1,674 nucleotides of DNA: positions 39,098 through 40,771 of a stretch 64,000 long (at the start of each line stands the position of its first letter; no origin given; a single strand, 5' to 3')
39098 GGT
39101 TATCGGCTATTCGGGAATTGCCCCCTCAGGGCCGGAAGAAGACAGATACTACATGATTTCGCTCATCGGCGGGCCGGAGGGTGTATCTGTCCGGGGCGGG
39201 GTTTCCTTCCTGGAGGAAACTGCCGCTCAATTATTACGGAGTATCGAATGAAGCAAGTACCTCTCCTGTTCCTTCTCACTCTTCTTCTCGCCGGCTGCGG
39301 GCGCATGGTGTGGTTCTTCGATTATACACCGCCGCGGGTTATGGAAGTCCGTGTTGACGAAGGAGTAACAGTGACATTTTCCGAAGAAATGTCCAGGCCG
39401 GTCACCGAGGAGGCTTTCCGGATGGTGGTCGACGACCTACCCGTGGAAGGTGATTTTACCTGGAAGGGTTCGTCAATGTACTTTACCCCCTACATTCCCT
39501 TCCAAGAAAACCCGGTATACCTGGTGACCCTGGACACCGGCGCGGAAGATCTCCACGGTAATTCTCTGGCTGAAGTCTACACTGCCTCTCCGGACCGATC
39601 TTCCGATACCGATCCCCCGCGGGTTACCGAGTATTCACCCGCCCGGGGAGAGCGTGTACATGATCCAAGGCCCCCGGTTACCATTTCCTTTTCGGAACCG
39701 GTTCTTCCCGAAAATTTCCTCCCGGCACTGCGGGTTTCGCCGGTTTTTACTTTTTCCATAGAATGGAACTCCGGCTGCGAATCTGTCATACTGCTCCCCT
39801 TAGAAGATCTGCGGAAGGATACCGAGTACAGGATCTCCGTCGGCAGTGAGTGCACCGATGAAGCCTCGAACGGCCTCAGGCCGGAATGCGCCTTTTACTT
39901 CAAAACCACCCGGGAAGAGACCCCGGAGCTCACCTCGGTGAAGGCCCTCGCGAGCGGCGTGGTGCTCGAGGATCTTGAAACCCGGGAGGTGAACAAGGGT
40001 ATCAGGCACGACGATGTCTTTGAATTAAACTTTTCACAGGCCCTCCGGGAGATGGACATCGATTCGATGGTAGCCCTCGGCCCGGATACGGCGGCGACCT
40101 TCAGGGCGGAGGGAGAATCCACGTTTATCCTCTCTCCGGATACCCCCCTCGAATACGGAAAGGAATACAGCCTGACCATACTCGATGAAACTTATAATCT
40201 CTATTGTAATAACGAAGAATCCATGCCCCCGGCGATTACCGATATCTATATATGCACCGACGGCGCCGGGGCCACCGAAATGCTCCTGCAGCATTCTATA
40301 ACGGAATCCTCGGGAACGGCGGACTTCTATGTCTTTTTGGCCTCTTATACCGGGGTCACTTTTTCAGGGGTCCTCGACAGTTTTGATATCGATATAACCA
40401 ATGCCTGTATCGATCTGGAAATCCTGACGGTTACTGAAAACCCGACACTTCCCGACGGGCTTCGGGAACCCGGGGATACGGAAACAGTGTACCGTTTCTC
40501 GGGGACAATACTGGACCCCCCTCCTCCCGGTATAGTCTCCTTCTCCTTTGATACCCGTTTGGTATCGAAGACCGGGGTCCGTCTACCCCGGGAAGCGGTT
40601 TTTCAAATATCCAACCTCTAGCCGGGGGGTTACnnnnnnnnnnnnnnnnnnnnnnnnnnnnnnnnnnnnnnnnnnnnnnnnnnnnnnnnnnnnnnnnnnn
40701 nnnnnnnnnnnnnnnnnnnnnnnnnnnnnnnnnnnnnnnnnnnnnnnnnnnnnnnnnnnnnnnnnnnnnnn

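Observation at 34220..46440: Translationally coupled 8-gene envelope operon: TPR lipoprotein, small lipoprotein, TolC-like OMF, MFP, two Ig-like lipoproteins and tandem RND pumps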

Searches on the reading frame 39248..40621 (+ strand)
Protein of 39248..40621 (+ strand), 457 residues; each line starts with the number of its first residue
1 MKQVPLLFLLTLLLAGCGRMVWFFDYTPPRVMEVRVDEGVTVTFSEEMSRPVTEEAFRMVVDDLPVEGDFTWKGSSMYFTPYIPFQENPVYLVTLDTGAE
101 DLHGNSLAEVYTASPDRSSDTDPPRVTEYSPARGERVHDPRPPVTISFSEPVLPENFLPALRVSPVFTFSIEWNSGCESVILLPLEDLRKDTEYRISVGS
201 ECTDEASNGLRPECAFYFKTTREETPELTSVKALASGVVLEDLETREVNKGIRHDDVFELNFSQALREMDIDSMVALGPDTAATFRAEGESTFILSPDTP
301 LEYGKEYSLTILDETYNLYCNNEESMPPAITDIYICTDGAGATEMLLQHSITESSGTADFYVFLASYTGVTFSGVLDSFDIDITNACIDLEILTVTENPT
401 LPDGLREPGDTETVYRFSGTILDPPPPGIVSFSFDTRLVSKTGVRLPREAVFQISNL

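Call 4: search_protein_families(library=pfam, proteins=[window:39248-40621:+], max_evalue=0.01)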
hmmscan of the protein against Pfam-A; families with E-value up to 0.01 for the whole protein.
window:39248-40621:+ (457 aa): 1 family
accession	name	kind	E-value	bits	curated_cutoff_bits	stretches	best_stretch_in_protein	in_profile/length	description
PF13205.12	Big_5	-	1.2e-26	93.9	23.6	2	120-220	1-105/105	Bacterial Ig-like domain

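Call 5: search_protein_families(library=ncbifam, proteins=[window:39248-40621:+], max_evalue=0.01)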
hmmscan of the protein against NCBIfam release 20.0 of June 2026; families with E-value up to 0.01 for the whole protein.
window:39248-40621:+ (457 aa): 0 families

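Call 8: find_encoding_contigs(protein=window:39248-40621:+, flank=10000, max_places=6)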
Protein window:39248-40621:+ (457 aa): 1 contig read that carries it; 1 place shown.
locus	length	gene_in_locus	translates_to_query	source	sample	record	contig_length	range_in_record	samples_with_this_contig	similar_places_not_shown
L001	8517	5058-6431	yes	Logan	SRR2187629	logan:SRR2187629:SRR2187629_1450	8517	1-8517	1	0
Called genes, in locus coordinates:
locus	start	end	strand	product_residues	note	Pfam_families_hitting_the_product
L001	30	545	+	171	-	PF12895:ANAPC3 (faint), PF13424:TPR_12 (faint), PF14559:TPR_19 (faint)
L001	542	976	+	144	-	-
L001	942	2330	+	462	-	PF02321:OEP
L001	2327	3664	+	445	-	PF25917:BSH_RND (faint), PF25973:BSH_CzcB (faint), PF25954:Beta-barrel_RND_2 (weak)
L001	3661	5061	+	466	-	PF13205:Big_5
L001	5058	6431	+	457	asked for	PF13205:Big_5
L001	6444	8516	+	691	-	?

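Call 9: find_homologous_proteins(query=window:39248-40621:+, max_evalue=0.001)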
Query window:39248-40621:+ (457 aa): 11 proteins with E <= 0.001 among 8000 candidates.
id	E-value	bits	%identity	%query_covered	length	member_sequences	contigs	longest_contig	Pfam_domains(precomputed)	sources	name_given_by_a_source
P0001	0.0e+0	1032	100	100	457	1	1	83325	PF13205.13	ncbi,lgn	-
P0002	4.1e-267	904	87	100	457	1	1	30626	PF13205.13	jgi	-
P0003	6.5e-125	436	48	100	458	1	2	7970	PF13205.13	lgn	-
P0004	1.8e-25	108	25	90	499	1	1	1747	PF13205.13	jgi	-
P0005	1.1e-10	59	28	41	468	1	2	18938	PF13205.13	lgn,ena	-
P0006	3.3e-10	58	27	42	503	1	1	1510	PF13205.13,PF17964.8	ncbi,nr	ncbi:MAG TPA: alpha-2-macroglobulin, partial [Anaerolineae bacterium]|nr:alpha-2-macroglobulin [Anae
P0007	3.7e-10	58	25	41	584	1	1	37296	PF17883.7,PF13205.13,PF11999.14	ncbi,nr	ncbi:MAG: Ig-like domain-containing protein [Bacteroidia bacterium]|nr:Ig-like domain-containing pro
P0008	2.7e-8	51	22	41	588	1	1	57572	PF13205.13,PF11999.14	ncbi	-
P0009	5.0e-8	51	26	42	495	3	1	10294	PF13205.13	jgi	jgi:hypothetical protein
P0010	2.9e-7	48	29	39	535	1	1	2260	PF13205.13,PF07953.21,PF13385.14,PF19078.7,PF04234.19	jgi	jgi:methionine-rich copper-binding protein CopC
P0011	1.5e-4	39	21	64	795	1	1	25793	PF13205.13,PF11999.14,PF04234.19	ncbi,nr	ncbi:MAG: Ig-like domain-containing protein [Fimbriimonas sp.]|nr:Ig-like domain-containing protein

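Call 10: find_encoding_contigs(protein=P0002, flank=10000, max_places=3)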
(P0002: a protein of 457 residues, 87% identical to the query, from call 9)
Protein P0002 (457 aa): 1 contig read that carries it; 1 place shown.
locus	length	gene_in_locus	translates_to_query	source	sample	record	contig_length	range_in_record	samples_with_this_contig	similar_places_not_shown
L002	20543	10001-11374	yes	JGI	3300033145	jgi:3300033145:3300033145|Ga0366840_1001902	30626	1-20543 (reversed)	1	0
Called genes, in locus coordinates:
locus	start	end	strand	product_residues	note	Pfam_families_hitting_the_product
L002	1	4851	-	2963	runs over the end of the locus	-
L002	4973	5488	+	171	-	PF12895:ANAPC3 (faint), PF07721:TPR_4 (faint), PF13424:TPR_12 (faint), PF13428:TPR_14 (faint), PF07719:TPR_2 (faint), PF13432:TPR_16 (faint), PF14559:TPR_19 (weak)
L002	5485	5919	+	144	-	-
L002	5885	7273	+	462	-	PF02321:OEP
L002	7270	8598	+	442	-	PF25973:BSH_CzcB (faint), PF25954:Beta-barrel_RND_2 (weak)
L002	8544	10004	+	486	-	PF13205:Big_5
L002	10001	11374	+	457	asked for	PF13205:Big_5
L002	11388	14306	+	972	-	PF00873:ACR_tran, PF02355:SecD_SecF_C (faint), PF00873:ACR_tran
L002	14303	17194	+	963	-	PF00873:ACR_tran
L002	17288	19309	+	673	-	PF00072:Response_reg, PF01590:GAF (weak), PF13185:GAF_2 (weak), PF08447:PAS_3, PF07536:HWE_HK (weak), PF07568:HisKA_2, PF13581:HATPase_c_2, PF02518:HATPase_c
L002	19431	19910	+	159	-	PF00924:MS_channel_2nd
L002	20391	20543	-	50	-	?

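Call 11: find_encoding_contigs(protein=P0003, flank=10000, max_places=3)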
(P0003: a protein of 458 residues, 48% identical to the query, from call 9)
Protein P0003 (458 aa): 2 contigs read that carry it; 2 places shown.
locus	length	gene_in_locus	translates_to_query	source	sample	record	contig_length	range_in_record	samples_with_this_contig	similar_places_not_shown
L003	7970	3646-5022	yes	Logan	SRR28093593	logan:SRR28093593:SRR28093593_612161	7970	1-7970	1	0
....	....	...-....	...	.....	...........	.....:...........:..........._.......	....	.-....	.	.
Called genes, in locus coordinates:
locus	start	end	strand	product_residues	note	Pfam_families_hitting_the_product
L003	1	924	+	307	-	?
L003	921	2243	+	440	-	PF25917:BSH_RND (weak), PF25954:Beta-barrel_RND_2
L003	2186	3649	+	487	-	PF13205:Big_5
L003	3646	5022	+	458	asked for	PF13205:Big_5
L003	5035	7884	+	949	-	PF00873:ACR_tran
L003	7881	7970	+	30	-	?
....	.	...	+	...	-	?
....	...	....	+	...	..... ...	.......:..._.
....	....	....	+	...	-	?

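Call 12: find_encoding_contigs(protein=P0005, flank=10000, max_places=3)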
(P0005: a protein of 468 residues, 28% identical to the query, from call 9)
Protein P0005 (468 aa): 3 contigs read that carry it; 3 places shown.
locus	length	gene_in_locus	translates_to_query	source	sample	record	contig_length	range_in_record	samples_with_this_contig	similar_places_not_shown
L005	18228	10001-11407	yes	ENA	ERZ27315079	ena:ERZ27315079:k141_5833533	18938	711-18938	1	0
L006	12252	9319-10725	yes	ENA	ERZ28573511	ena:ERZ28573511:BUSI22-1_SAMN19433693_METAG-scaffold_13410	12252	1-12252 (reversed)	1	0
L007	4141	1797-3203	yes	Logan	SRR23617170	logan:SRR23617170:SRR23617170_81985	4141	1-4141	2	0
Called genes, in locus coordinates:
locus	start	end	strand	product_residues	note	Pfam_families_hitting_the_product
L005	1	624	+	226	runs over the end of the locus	PF02517:Rce1-like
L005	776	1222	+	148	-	PF00903:Glyoxalase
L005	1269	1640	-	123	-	PF07291:MauE (weak), PF13564:DoxX_2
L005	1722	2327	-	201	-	-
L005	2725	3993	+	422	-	PF01979:Amidohydro_1, PF07969:Amidohydro_3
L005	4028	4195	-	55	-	PF00375:SDF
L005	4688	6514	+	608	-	PF17660:BTRD1, PF00144:Beta-lactamase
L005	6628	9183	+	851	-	PF00069:Pkinase, PF07714:PK_Tyr_Ser-Thr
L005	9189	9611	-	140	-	-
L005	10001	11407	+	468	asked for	PF13205:Big_5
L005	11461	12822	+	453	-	PF00282:Pyridoxal_deC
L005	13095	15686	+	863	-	PF00069:Pkinase, PF07714:PK_Tyr_Ser-Thr, PF01636:APH (faint)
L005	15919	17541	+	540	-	PF02463:SMC_N (faint), PF00005:ABC_tran, PF01926:MMR_HSR1 (faint), PF13304:AAA_21 (faint), PF12848:ABC_tran_Xtn, PF00005:ABC_tran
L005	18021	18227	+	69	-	?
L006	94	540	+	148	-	PF00903:Glyoxalase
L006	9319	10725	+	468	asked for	PF13205:Big_5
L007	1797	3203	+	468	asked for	PF13205:Big_5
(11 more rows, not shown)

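Call 58: predict_structure(alignment_id=A7)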
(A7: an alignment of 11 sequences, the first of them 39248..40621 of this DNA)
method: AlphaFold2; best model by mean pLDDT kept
length: 457 residues; sequences in the alignment: 11
mean_pLDDT: 75.1   pTM: 0.36
mean pLDDT of the five models: 75.1, 71.8, 69.7, 67.8, 65.8
residues with pLDDT >= 90: 117; 70-90: 187; 50-70: 92; < 50: 61
segments of 3 or more residues with pLDDT < 50: 1-23, 116-118, 245-249, 346-355, 373-387
pLDDT, mean of each block of 10 residues (from residue 1): 41 37 65 80 92 94 89 93 72 91 89 64 91 88 94 90 94 90 89 94 86 93 69 80 51 83 77 80 87 88 80 75 66 67 45 59 71 47 45 74 80 77 58 60 60 51
secondary structure, 60 per line:
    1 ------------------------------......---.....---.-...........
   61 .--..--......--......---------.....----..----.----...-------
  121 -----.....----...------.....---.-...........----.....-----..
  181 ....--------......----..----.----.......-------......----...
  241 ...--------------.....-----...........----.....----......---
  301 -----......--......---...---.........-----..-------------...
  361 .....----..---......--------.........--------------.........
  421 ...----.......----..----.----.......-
elements in order: E31-36 E40-44 H50-56 E57-61 E68-73 E76-81 E91-95 E111-113 E126-130 E135-137 E144-148 H154-160 E161-164 E169-173 E179-184 E193-198 E214-220 E228-233 E238-240 E258-262 H268-274 E275-278 E283-287 E292-297 E306-311 E314-319 E329-337 E358-365 H375-378 E389-397 E412-423 E428-434 E450-456

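Call 61: fold_search(model_id=the predicted structure, library=pdb)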
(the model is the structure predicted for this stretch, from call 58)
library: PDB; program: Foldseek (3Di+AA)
matches with E <= 10: 1526; with E <= 0.001: 86
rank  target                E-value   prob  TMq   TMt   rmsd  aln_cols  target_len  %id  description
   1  4uic                  2.6e-07  1.00  0.21  0.15  21.5       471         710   12  Crystal structure of the S-layer protein rSbsC(31-844) (released 2016-04-13)
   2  5uwv_C                2.7e-07  1.00  0.21  0.27  17.8       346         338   14  Crystal structure of Mycobacterium abscessus L,D-transpeptidase 2 (released 2017-08-16)
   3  8a1l_A                3.0e-07  1.00  0.20  0.26  14.3       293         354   16  Crystal structure of the transpeptidase LdtMt2 from Mycobacterium tuberculosis in complex with alpha-chloro ketone 2 (released 2023-06-14)
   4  3vyn_B                4.0e-07  1.00  0.20  0.26  11.2       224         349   18  Crystal structure of Mycobacterium tuberculosis L,D-transpeptidase LdtMt2 N55 truncation mutant (resideus 55-408) (released 2013-06-19)
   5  5dcc_B                5.3e-07  1.00  0.21  0.26  15.2       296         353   16  X-RAY CRYSTAL STRUCTURE OF a TEBIPENEM ADDUCT OF L,D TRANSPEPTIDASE 2 FROM MYCOBACTERIUM TUBERCULOSIS (released 2016-09-28)
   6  8pxy_A                6.1e-07  1.00  0.21  0.27  14.2       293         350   16  Crystal structure of the transpeptidase LdtMt2 C354S mutant from Mycobacterium tuberculosis in complex with natural su (released 2024-08-07)
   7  4aq1_A                7.1e-07  1.00  0.24  0.17  29.6       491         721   12  Structure of the SbsB S-layer protein of Geobacillus stearothermophilus PV72p2 in complex with nanobody KB6 (released 2012-06-13)
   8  4hu2                  7.8e-07  1.00  0.20  0.43  10.7       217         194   18  Crystal structure of LdtMt2, a L,D-transpeptidase from Mycobacterium tuberculosis: domain A and B (released 2012-12-12)
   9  5uwv_F                7.8e-07  1.00  0.21  0.28  17.5       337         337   14  Crystal structure of Mycobacterium abscessus L,D-transpeptidase 2 (released 2017-08-16)
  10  8aho_A                7.8e-07  1.00  0.20  0.26  17.6       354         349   14  Crystal structure of the transpeptidase LdtMt2 from Mycobacterium tuberculosis in complex with cyanamide analogue 31 (released 2023-08-02)
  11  4qrb                  8.5e-07  1.00  0.21  0.27  14.2       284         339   16  Structure and specificity of L-D-Transpeptidase from Mycobacterium tuberculosis and antibiotic resistance: Calcium bindi (released 2015-12-23)
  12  5d7h_B                8.5e-07  1.00  0.21  0.26  15.1       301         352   15  X-RAY CRYSTAL STRUCTURE OF L,D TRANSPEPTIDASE 2 FROM MYCOBACTERIUM TUBERCULOSIS (released 2016-09-28)
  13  4uj6                  1.1e-06  1.00  0.21  0.14  21.3       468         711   13  Structure of surface layer protein SbsC, domains 1-6 (released 2016-04-27)
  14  8a1m_A                1.2e-06  1.00  0.20  0.25  11.2       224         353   18  Crystal structure of the transpeptidase LdtMt2 from Mycobacterium tuberculosis in complex with maleimide analogue 4 (released 2023-06-14)
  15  5du7_C                1.4e-06  1.00  0.21  0.27  14.3       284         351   16  Crystal structure of ldtMt2 at 1.79 Angstrom resolution (released 2016-09-28)
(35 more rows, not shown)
